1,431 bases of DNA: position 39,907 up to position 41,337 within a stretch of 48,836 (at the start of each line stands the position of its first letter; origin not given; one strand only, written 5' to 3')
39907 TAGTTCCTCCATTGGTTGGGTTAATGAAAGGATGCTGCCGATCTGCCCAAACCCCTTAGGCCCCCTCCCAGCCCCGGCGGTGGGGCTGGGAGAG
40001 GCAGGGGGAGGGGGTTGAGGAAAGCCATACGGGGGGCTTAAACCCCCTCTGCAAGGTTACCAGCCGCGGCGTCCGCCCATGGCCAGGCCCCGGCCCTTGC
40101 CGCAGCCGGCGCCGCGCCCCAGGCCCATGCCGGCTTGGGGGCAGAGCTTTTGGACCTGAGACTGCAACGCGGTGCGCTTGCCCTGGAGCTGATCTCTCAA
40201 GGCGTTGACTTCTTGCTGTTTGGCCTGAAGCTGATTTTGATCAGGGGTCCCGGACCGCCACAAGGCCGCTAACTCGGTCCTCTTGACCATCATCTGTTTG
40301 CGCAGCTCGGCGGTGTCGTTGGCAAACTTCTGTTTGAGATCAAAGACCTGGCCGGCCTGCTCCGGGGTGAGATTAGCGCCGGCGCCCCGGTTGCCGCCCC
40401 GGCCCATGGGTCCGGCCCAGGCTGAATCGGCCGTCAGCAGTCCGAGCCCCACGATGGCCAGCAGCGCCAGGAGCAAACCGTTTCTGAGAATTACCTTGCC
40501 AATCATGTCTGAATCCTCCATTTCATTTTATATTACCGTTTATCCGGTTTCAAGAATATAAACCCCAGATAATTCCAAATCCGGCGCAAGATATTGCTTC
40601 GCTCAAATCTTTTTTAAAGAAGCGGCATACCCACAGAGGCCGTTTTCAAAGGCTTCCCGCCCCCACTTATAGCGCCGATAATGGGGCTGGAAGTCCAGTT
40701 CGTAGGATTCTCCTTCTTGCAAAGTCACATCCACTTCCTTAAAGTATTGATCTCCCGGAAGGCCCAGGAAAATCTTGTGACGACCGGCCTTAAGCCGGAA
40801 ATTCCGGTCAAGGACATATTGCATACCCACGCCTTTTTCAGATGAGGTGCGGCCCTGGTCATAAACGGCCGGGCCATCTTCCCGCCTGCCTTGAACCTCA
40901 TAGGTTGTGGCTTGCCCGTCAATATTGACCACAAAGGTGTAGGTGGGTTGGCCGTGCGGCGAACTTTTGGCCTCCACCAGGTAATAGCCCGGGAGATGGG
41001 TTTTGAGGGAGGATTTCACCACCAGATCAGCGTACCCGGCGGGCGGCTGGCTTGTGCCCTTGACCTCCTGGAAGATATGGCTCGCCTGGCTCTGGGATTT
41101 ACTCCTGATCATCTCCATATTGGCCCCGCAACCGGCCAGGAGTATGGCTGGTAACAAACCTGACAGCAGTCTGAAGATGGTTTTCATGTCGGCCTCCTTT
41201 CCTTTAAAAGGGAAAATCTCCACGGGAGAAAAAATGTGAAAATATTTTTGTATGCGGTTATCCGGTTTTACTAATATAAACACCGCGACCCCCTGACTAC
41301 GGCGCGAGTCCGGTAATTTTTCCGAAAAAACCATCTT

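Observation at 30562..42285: A shared CCG-WWTAW-CCGGTT box in the -35/-10 spacer of six promoters suggests one ArsR-type regulon over an uncharacterised envelope/metalloid-stress island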

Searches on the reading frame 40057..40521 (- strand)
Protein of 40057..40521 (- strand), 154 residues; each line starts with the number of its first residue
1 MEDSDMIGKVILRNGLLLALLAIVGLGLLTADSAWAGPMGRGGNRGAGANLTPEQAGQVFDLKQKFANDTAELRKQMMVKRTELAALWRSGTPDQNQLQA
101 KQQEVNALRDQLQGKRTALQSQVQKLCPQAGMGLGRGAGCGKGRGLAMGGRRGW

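Call 7: search_protein_families(library=pfam, proteins=[window:40057-40521:-], max_evalue=0.01)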
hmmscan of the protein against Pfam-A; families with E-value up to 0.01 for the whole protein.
window:40057-40521:- (154 aa): 2 families
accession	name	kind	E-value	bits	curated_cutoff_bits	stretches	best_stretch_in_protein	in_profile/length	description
PF13801.11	Metal_resist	-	2.7e-12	47.4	29.2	1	17-121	8-112/125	Heavy-metal resistance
PF10023.15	Aminopep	-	0.0069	16.2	25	1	63-118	200-255/322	Putative aminopeptidase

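Call 30: search_protein_families(library=ncbifam, proteins=[window:40057-40521:-], max_evalue=0.01)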
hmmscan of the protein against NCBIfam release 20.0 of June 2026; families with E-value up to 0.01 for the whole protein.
window:40057-40521:- (154 aa): 2 families
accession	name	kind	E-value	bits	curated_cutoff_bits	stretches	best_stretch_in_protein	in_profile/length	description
NF008584.2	PRK11546.1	equivalog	7.1e-14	52.3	200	1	18-151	9-139/145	zinc resistance sensor/chaperone ZraP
NF033885.1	conj_TraP_IncI1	equivalog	0.0077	16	135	1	58-124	83-149/217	conjugal transfer protein TraP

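Call 42: find_homologous_proteins(query=window:40057-40521:-, max_evalue=1e-10)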
Query window:40057-40521:- (154 aa): 297 proteins with E <= 1e-10 among 642 candidates; the best 120 are listed.
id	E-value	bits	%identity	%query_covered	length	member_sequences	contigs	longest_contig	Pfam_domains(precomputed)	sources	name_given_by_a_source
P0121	1.5e-88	312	100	97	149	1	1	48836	PF13801.12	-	-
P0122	1.5e-62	228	78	77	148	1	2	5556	PF13801.12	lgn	-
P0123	1.9e-62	228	74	97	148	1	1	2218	PF13801.12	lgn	-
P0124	3.8e-57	210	63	52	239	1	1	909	PF13801.12,PF07813.18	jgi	jgi:zinc resistance-associated protein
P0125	4.8e-51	191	78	66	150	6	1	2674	PF13801.12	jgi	jgi:Spy/CpxP family protein refolding chaperone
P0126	6.4e-51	190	66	92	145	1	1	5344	PF13801.12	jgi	-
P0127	2.3e-50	188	75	66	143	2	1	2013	PF13801.12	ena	-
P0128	2.3e-49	185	66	81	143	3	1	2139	PF13801.12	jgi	jgi:Spy/CpxP family protein refolding chaperone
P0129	4.0e-49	184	74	66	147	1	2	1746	PF13801.12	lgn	-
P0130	6.1e-49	184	67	92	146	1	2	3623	PF13801.12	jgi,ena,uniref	uniref:Periplasmic heavy metal sensor n=1 Tax=Desulfobacca acetoxidans TaxID=60893 RepID=A0A7V4LBT3_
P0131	1.0e-48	183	70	73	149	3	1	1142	PF13801.12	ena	-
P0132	2.0e-48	182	66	80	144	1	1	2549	PF13801.12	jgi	-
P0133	2.0e-48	182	71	66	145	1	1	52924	PF13801.12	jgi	jgi:Spy/CpxP family protein refolding chaperone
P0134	3.6e-48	181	64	81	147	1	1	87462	PF13801.12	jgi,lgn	jgi:zinc resistance-associated protein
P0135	1.2e-47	180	85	64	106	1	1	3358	PF13801.12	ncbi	-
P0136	1.8e-47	179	71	66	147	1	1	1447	PF13801.12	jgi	-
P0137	2.0e-47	179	69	74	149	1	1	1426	PF13801.12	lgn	-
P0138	2.3e-47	179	66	91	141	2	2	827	PF13801.12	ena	-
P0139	7.1e-47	177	64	82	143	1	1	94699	PF13801.12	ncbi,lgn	ncbi:MAG: periplasmic heavy metal sensor [Desulfobaccales bacterium]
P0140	2.3e-46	175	64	82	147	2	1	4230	PF13801.12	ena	-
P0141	2.9e-46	175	73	66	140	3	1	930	PF13801.12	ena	-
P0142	5.2e-46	174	74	66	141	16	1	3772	PF13801.12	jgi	jgi:Spy/CpxP family protein refolding chaperone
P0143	8.4e-46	174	65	81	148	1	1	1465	PF13801.12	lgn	-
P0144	1.7e-45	173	73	69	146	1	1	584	PF13801.12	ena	-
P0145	2.0e-45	172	65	92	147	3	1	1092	PF13801.12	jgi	-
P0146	4.1e-45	171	69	64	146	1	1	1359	PF13801.12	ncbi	-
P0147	9.2e-45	170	70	73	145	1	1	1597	PF13801.12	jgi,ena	-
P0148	1.1e-44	170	64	79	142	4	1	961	PF13801.12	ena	-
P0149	1.5e-44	170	70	66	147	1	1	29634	PF13801.12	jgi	jgi:Spy/CpxP family protein refolding chaperone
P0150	1.6e-44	169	64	81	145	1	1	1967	PF13801.12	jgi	jgi:Spy/CpxP family protein refolding chaperone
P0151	1.7e-44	169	66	86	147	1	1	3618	PF13801.12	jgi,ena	-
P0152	1.8e-44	169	62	72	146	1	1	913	PF13801.12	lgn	-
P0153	2.1e-44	169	68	77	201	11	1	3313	PF13801.12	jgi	jgi:Spy/CpxP family protein refolding chaperone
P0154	3.0e-44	169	62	81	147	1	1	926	PF13801.12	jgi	-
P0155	7.3e-44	167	60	82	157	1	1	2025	PF13801.12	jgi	jgi:zinc resistance-associated protein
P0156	7.3e-44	167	72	65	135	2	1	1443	PF13801.12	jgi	-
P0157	7.8e-44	167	66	75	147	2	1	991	PF13801.12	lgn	-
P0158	7.8e-44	167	68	77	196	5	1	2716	PF13801.12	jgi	jgi:Spy/CpxP family protein refolding chaperone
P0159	8.7e-44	167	62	81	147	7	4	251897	PF13801.12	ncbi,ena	-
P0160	1.4e-43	166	64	77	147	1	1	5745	PF13801.12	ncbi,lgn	-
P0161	1.6e-43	166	68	66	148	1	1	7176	PF13801.12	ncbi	-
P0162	1.6e-43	166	69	70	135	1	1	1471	PF13801.12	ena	-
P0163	1.7e-43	166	69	70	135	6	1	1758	PF13801.12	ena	-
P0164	1.9e-43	166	62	82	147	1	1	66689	PF13801.12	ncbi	ncbi:MAG: Spy/CpxP family protein refolding chaperone [Desulfobaccales bacterium]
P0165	1.9e-43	166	71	66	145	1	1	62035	PF13801.12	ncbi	-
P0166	2.0e-43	166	74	62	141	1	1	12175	PF13801.12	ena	-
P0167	2.2e-43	166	60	79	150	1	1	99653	PF13801.12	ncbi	ncbi:MAG: periplasmic heavy metal sensor [Thermodesulfobacteriota bacterium]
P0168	2.5e-43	166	68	76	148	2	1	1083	PF13801.12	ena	-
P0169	2.5e-43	166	68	71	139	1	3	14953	PF13801.12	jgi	jgi:Spy/CpxP family protein refolding chaperone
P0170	2.7e-43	165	68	77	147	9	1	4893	PF13801.12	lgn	-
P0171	3.7e-43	165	61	77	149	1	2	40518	PF13801.12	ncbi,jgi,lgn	jgi:Spy/CpxP family protein refolding chaperone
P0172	4.5e-43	165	68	74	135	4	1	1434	PF13801.12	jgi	-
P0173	5.4e-43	164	60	79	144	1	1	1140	PF13801.12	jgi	-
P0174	5.6e-43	164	65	75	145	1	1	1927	PF13801.12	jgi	-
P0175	6.3e-43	164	73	66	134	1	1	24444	PF13801.12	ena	-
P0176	7.0e-43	164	57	91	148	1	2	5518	PF13801.12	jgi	jgi:Spy/CpxP family protein refolding chaperone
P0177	7.3e-43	164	62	81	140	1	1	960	PF13801.12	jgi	-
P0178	8.0e-43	164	69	76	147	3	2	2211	PF13801.12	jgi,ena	-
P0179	1.0e-42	164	70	74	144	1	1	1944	PF13801.12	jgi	jgi:Spy/CpxP family protein refolding chaperone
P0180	1.0e-42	164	67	68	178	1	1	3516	PF13801.12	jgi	-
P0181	1.1e-42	163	60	80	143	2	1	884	PF13801.12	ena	-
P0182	1.2e-42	163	68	65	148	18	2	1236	PF13801.12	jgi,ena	-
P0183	1.3e-42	163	80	55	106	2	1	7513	PF13801.12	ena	-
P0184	1.4e-42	163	62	81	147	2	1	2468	PF13801.12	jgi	-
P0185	1.8e-42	163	69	66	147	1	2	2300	PF13801.12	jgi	jgi:Spy/CpxP family protein refolding chaperone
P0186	2.0e-42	163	65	79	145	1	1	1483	PF13801.12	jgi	jgi:Spy/CpxP family protein refolding chaperone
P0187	2.2e-42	162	69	78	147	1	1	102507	PF13801.12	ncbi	ncbi:MAG: Spy/CpxP family protein refolding chaperone [Desulfobaccales bacterium]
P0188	2.2e-42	162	63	91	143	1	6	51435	PF13801.12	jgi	jgi:Spy/CpxP family protein refolding chaperone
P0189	2.4e-42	162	68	74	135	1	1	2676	PF13801.12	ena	-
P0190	2.6e-42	162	62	78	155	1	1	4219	PF13801.12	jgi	jgi:Spy/CpxP family protein refolding chaperone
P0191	2.6e-42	162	65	75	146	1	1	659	PF13801.12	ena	-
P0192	2.8e-42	162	68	77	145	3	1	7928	PF13801.12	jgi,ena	-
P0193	3.1e-42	162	64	82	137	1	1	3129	PF13801.12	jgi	jgi:Spy/CpxP family protein refolding chaperone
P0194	6.7e-42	161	67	74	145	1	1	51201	PF13801.12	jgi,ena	-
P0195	1.2e-41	160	65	81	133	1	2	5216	PF13801.12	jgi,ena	-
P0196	1.3e-41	160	64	77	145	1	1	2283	PF13801.12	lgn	-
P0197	1.3e-41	160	67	71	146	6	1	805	PF13801.12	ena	-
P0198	1.5e-41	160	69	66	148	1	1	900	PF13801.12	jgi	jgi:Spy/CpxP family protein refolding chaperone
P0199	1.6e-41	160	67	86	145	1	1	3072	PF13801.12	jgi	jgi:Spy/CpxP family protein refolding chaperone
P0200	1.7e-41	160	61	81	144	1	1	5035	PF13801.12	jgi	jgi:Spy/CpxP family protein refolding chaperone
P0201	2.0e-41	159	70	63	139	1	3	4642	PF13801.12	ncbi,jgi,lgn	jgi:Spy/CpxP family protein refolding chaperone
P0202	2.2e-41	159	69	61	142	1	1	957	PF13801.12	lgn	-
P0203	2.5e-41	159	68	72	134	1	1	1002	PF13801.12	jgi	jgi:Spy/CpxP family protein refolding chaperone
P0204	3.3e-41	159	63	80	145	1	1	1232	PF13801.12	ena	-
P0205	4.8e-41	158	62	81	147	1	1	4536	PF13801.12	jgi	-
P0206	5.8e-41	158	64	77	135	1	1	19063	PF13801.12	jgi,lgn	jgi:Spy/CpxP family protein refolding chaperone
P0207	8.9e-41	157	64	76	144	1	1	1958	PF13801.12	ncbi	-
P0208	9.3e-41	157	65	90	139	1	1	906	PF13801.12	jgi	jgi:Spy/CpxP family protein refolding chaperone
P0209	9.5e-41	157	70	61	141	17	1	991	PF13801.12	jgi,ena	-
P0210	1.0e-40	157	78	55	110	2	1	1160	PF13801.12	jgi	-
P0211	1.2e-40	157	74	55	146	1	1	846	PF13801.12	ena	-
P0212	1.3e-40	157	63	60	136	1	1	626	PF13801.12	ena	-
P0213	1.9e-40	156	60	83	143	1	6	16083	PF13801.12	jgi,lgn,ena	-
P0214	2.1e-40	156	76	54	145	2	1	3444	PF13801.12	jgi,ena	-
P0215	2.4e-40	156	65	67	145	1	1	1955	PF13801.12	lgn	-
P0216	2.6e-40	156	57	80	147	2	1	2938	PF13801.12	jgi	jgi:Spy/CpxP family protein refolding chaperone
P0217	2.7e-40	156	65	75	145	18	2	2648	PF13801.12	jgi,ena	-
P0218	4.0e-40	155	60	84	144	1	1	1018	PF13801.12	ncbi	-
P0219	2.1e-39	153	60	77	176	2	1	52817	PF13801.12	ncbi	-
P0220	4.2e-39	152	59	79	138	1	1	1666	PF13801.12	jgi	jgi:Spy/CpxP family protein refolding chaperone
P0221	4.5e-39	152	65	71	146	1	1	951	PF13801.12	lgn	-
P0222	4.7e-39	152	57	81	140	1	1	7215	PF13801.12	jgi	jgi:Spy/CpxP family protein refolding chaperone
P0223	9.2e-39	151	64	61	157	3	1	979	PF13801.12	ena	-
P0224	4.0e-38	149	63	62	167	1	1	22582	PF13801.12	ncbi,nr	ncbi:MAG: periplasmic heavy metal sensor [Deltaproteobacteria bacterium]|nr:periplasmic heavy metal 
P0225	4.3e-38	149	64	61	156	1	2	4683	PF13801.12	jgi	jgi:Spy/CpxP family protein refolding chaperone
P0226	4.3e-38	149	63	76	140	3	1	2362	PF13801.12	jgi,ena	-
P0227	5.5e-38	148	64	62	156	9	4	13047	PF13801.12,PF07813.18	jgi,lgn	jgi:Spy/CpxP family protein refolding chaperone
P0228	6.2e-38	148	74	55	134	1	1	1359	PF13801.12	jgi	jgi:Spy/CpxP family protein refolding chaperone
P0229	1.1e-37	147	61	82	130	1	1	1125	PF13801.12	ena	-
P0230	1.2e-37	147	66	76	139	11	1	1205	PF13801.12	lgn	-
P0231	1.6e-37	147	60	61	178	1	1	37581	PF13801.12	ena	-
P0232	1.8e-37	147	61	52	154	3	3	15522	PF13801.12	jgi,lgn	-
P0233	1.8e-37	147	64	84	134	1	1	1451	PF13801.12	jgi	jgi:zinc resistance-associated protein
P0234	2.1e-37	146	60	90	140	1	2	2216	PF13801.12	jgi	-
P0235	2.6e-37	146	62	89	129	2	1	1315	PF13801.12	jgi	jgi:Spy/CpxP family protein refolding chaperone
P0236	2.9e-37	146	69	55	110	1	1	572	PF13801.12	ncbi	-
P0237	4.7e-37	145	65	51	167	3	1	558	PF13801.12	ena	-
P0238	6.1e-37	145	63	62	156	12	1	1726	PF13801.12,PF07813.18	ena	-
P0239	6.7e-37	145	63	61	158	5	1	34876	PF13801.12,PF07813.18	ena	-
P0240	7.3e-37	145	61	62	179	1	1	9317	PF13801.12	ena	-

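Call 43: find_encoding_contigs(protein=P0122, flank=4000, max_places=2)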
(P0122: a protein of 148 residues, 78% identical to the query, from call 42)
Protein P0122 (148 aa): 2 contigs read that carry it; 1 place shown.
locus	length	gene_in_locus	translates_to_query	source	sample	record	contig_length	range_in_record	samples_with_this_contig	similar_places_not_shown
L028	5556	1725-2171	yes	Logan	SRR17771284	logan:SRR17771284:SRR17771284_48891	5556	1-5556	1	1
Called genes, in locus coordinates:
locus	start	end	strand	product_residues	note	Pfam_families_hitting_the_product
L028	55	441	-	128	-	PF01022:HTH_5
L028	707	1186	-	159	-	PF01022:HTH_5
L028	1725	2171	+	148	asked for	PF13801:Metal_resist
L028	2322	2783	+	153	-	PF26390:MamS_MamX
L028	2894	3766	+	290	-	PF02374:ArsA_ATPase (weak), PF09140:MipZ (weak), PF10609:ParA, PF13614:AAA_31 (weak), PF01656:CbiA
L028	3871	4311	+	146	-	PF26390:MamS_MamX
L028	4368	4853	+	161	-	PF14358:DUF4405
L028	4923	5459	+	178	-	PF13801:Metal_resist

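Call 44: find_encoding_contigs(protein=P0133, flank=5000, max_places=2)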
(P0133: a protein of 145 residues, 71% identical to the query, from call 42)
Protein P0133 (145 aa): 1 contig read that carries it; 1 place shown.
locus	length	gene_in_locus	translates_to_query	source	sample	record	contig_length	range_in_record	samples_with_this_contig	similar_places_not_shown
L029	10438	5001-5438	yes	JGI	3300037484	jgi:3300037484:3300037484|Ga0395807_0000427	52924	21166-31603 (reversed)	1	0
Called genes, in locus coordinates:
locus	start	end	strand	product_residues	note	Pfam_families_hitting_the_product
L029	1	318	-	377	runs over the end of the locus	PF03773:ArsP_1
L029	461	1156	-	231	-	PF02683:DsbD_TM, PF13386:DsbD_2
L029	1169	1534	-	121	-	PF00085:Thioredoxin, PF13098:Thioredoxin_2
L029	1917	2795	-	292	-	PF00582:Usp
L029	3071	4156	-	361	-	PF01758:SBF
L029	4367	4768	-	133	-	PF12840:HTH_20 (faint), PF01022:HTH_5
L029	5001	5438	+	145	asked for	PF13801:Metal_resist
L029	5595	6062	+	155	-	PF26390:MamS_MamX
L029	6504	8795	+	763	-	PF09335:VTT_dom, PF01262:AlaDh_PNT_C (faint), PF01134:GIDA (weak), PF01266:DAO (faint), PF03486:HI0933_like (faint), PF07992:Pyr_redox_2, PF00070:Pyr_redox, PF02852:Pyr_redox_dim, +2 more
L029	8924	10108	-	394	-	PF01625:PMSR, PF01641:SelR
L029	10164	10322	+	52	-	-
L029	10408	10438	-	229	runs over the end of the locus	PF00072:Response_reg, PF00486:Trans_reg_C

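Call 45: find_encoding_contigs(protein=P0134, flank=5000, max_places=2)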
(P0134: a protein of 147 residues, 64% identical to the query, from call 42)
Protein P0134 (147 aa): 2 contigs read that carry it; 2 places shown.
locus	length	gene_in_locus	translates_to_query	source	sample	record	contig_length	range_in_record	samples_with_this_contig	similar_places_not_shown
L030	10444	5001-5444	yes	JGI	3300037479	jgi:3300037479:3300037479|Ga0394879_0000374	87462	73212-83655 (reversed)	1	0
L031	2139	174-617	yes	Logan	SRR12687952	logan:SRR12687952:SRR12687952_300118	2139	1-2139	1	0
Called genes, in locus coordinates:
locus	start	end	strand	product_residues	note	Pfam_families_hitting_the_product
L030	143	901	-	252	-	PF13489:Methyltransf_23, PF01135:PCMT, PF08003:Methyltransf_9 (weak), PF01209:Ubie_methyltran, PF13847:Methyltransf_31, PF08241:Methyltransf_11, PF08242:Methyltransf_12, PF13649:Methyltransf_25, +1 more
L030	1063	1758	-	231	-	PF02683:DsbD_TM, PF13386:DsbD_2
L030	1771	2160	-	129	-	PF00085:Thioredoxin, PF13098:Thioredoxin_2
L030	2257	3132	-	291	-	PF00582:Usp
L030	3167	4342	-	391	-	PF01758:SBF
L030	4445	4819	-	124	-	PF12840:HTH_20 (faint), PF01022:HTH_5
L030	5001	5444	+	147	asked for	PF13801:Metal_resist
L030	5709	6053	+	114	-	PF26390:MamS_MamX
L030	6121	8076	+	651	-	PF01433:Peptidase_M1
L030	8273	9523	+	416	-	PF12704:MacB_PCD, PF02687:FtsX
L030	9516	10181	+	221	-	PF00005:ABC_tran, PF13304:AAA_21 (faint)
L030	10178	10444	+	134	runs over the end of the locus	-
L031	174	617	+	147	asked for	PF13801:Metal_resist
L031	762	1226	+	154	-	PF26390:MamS_MamX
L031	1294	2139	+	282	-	?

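Call 46: find_encoding_contigs(protein=P0139, flank=5000, max_places=2)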
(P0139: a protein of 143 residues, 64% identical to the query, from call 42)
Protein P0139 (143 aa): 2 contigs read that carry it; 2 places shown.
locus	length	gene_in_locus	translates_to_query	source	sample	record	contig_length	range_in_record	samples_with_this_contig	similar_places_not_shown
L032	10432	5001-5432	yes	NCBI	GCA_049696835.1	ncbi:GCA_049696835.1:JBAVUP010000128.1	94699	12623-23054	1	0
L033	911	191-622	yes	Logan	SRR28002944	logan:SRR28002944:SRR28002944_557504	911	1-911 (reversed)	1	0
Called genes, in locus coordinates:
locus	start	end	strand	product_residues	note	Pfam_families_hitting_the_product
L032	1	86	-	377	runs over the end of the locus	PF03773:ArsP_1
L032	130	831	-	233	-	PF02683:DsbD_TM, PF13386:DsbD_2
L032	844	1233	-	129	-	PF13098:Thioredoxin_2, PF00085:Thioredoxin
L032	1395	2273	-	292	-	PF00582:Usp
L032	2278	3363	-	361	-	PF01758:SBF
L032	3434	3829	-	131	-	PF01022:HTH_5, PF12840:HTH_20 (weak)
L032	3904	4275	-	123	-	PF01022:HTH_5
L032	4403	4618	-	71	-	-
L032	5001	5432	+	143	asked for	PF13801:Metal_resist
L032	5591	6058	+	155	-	PF26390:MamS_MamX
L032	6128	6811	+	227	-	PF14358:DUF4405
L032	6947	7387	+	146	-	PF26390:MamS_MamX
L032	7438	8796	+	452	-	PF13506:Glyco_transf_21, PF00535:Glycos_transf_2, PF13641:Glyco_tranf_2_3, PF01644:Chitin_synth_1 (weak), PF03142:Chitin_synth_2, PF13632:Glyco_trans_2_3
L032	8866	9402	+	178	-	PF13801:Metal_resist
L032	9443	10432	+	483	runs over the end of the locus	PF02321:OEP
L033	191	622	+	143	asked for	PF13801:Metal_resist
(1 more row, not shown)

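Call 66: search_protein_families(library=pfam, proteins=[L028:2894-3766:+, L032:6128-6811:+], max_evalue=0.01)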
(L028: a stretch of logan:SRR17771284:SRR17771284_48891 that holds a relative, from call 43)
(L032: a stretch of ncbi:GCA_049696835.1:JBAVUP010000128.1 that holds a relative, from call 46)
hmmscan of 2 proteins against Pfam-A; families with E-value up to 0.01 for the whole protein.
L028:2894-3766:+ (290 aa): 9 families
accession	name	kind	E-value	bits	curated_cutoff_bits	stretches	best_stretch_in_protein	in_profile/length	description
PF10609.15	ParA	-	1.3e-93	313.4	27.1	1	34-279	1-245/246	NUBPL iron-transfer P-loop NTPase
PF01656.29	CbiA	-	6e-12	46.1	25.4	1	40-257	2-123/125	CobQ/CobB/MinD/ParA nucleotide binding domain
PF13614.12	AAA_31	-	2.3e-10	41.2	27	1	41-75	6-40/177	AAA domain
PF09140.17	MipZ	-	8.5e-08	32.3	20.7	1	39-85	3-49/262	ATPase MipZ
PF02374.21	ArsA_ATPase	-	7.7e-07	29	24.3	1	38-74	2-38/305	Anion-transporting ATPase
PF03308.22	MeaB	-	0.00017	21.2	23.1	1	36-74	32-70/273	Methylmalonyl Co-A mutase-associated GTPase MeaB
PF20720.3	nSTAND3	-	0.0017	18.5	27.2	1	28-68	10-48/155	Novel STAND NTPase 3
PF13481.12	AAA_25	-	0.0034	17.5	27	1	36-68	32-63/195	AAA domain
PF00142.24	Fer4_NifH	-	0.0036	17.3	25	1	41-74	4-37/271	4Fe-4S iron sulfur cluster binding proteins, NifH/frxC family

L032:6128-6811:+ (227 aa): 1 family
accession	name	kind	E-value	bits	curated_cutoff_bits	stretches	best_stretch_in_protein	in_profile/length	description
PF14358.11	DUF4405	-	1e-10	42.4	26.7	1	9-80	1-65/66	Domain of unknown function (DUF4405)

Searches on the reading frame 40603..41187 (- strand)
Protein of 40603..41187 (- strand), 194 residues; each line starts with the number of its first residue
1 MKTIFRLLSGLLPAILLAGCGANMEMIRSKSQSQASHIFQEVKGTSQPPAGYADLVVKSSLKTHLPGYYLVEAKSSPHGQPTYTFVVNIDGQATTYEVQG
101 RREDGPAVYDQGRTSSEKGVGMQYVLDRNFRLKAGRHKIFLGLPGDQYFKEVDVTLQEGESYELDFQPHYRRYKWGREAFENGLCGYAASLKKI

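Call 7: search_protein_families(library=pfam, proteins=[window:40603-41187:-], max_evalue=0.01)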
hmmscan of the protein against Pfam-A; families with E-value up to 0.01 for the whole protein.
window:40603-41187:- (194 aa): 0 families

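Call 30: search_protein_families(library=ncbifam, proteins=[window:40603-41187:-], max_evalue=0.01)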
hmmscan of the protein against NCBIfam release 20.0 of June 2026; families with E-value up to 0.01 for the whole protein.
window:40603-41187:- (194 aa): 0 families

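Call 31: find_related_loci(query=window:40603-41187:-, collection=metagenome_contigs, flank=10000)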
Query window:40603-41187:- (194 aa) in metagenome_contigs; peptide patterns used: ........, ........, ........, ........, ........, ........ (x = any residue, [..] = any of these).
72 stretches matched a pattern; 5 encode a relative of the query (tblastn E <= 1e-3); 5 distinct loci.
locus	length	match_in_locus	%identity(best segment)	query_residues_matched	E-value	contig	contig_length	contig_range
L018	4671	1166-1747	72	1-194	8e-95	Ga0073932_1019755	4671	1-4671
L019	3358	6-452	77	46-194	1e-76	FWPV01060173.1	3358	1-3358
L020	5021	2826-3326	52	27-194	2e-53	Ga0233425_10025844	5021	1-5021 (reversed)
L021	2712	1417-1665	32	81-174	1e-5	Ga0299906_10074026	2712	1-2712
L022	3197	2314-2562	32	81-174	1e-5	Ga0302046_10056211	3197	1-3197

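Call 56: search_solved_structures(query=window:40603-41187:-, max_evalue=1)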
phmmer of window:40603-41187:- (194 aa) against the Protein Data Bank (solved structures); distinct sequences matched with E-value up to 1: 3.
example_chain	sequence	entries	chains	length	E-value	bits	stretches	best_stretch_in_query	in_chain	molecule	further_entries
1f58_H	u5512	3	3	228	0.31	14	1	65-113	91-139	PROTEIN (IGG1 ANTIBODY 58.2 (HEAVY CHAIN)) | PROTEIN (IGG1 FAB 58.2 ANTIBODY (HEAVY CHAIN)) | PROTEIN (IMMUNOGLOBULIN GAMMA I (58.2))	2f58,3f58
7prz_H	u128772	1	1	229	0.53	13.3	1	58-117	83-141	Beta-22 Fab heavy chain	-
6ous_M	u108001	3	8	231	0.76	12.8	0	55-117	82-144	RB1 Fab Heavy Chain | RB1 heavy chain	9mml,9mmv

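Call 66: search_protein_families(library=pfam, proteins=[L018:1139-1750:+], max_evalue=0.01)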
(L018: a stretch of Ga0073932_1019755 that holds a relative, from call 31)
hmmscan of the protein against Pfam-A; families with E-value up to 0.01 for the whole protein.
L018:1139-1750:+ (203 aa): 0 families
